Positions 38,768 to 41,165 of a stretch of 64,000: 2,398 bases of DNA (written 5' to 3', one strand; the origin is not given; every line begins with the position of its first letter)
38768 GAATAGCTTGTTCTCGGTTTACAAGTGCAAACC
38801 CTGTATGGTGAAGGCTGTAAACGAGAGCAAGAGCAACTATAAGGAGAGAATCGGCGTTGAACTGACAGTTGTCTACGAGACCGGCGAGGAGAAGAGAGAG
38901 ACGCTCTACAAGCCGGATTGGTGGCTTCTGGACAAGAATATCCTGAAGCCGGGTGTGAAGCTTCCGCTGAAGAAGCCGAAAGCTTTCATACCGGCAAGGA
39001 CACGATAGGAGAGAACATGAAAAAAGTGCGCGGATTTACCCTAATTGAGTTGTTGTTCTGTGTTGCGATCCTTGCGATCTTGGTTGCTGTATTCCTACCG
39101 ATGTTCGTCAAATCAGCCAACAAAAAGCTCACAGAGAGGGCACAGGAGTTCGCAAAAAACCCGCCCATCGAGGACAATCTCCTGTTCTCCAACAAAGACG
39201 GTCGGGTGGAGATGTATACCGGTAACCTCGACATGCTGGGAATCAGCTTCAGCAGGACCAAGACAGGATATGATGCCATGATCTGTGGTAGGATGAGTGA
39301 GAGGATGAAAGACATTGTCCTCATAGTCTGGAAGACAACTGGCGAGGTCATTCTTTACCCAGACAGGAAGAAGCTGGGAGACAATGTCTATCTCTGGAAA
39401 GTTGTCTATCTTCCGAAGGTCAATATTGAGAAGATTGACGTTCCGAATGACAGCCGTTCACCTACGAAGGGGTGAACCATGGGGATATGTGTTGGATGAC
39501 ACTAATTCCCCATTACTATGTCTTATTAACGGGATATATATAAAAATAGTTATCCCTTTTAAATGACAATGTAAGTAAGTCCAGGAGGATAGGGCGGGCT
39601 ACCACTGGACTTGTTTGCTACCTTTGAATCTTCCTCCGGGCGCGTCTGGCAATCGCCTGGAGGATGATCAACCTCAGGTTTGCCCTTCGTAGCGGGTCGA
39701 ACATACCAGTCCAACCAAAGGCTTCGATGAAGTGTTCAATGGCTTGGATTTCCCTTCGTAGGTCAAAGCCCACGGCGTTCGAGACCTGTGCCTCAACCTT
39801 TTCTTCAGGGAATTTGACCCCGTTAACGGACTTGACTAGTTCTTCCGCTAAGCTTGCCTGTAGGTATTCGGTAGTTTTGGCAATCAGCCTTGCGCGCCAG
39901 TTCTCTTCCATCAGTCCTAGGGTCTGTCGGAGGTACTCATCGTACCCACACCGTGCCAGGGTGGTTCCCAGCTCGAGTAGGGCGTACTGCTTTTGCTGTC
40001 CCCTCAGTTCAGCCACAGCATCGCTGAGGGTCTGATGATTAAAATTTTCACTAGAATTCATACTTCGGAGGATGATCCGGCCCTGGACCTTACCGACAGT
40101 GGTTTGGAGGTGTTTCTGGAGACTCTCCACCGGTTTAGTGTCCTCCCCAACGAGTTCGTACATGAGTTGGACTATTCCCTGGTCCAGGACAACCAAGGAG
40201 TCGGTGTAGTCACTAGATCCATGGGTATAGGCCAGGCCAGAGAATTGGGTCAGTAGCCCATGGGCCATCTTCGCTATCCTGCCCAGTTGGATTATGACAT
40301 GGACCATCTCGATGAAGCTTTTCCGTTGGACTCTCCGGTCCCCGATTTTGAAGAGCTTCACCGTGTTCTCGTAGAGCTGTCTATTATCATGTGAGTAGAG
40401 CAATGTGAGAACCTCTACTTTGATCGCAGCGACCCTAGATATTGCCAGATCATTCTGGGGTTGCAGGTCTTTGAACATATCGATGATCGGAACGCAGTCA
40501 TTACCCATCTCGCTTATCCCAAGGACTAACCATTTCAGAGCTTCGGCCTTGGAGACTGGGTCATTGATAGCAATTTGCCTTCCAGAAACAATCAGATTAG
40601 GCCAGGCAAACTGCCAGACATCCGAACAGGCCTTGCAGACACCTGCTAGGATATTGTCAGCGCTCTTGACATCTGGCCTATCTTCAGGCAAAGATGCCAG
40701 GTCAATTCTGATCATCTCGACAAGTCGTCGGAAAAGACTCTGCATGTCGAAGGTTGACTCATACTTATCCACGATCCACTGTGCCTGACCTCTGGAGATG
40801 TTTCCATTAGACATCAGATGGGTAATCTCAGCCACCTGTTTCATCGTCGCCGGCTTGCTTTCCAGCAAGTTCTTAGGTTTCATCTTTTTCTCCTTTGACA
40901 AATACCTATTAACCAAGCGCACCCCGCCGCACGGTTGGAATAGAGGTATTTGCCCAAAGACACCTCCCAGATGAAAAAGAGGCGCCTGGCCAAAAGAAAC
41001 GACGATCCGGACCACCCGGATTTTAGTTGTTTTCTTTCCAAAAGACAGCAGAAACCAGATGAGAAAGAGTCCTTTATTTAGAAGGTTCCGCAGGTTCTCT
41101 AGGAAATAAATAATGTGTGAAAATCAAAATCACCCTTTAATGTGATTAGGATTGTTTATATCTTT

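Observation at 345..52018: Dispersed cassette-like system: nine GC-rich islands all end in hairpin + TTATA-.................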

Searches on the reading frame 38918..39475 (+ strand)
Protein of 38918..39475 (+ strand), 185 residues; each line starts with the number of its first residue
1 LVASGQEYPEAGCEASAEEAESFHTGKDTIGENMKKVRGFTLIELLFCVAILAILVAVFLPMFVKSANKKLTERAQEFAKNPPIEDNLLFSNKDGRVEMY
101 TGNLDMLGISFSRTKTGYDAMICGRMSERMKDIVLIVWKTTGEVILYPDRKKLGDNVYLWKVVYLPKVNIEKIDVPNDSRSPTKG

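Call 11: search_protein_families(library=pfam, max_evalue=0.01, proteins=[window:38918-39475:+])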
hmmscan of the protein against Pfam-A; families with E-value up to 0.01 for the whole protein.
window:38918-39475:+ (185 aa): 1 family
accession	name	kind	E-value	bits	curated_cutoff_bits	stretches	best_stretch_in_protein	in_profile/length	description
PF07963.17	N_methyl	-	2.9e-08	33.4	21.2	1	34-58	1-25/27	Prokaryotic N-terminal methylation motif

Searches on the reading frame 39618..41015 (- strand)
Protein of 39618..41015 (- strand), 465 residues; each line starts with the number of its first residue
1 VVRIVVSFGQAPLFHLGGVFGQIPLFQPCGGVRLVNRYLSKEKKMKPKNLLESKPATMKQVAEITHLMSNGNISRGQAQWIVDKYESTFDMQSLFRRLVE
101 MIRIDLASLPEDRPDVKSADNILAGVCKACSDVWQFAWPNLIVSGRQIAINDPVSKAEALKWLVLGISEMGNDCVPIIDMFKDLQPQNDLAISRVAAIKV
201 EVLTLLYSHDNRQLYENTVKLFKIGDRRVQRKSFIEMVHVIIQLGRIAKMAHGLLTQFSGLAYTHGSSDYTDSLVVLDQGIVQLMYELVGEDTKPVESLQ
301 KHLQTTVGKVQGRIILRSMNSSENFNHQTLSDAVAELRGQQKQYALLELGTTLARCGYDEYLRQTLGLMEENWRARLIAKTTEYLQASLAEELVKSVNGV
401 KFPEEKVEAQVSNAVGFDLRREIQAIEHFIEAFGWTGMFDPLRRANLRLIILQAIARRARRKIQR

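Call 10: search_protein_families(library=pfam, max_evalue=0.01, proteins=[window:39618-41015:-])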
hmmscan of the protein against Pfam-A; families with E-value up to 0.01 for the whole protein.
window:39618-41015:- (465 aa): 0 families

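Call 66: find_homologous_proteins(query=window:39618-40883:-, max_evalue=0.001)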
Query window:39618-40883:-: the 8000 candidates sharing most words with the query were scored; none scored E <= 0.001.
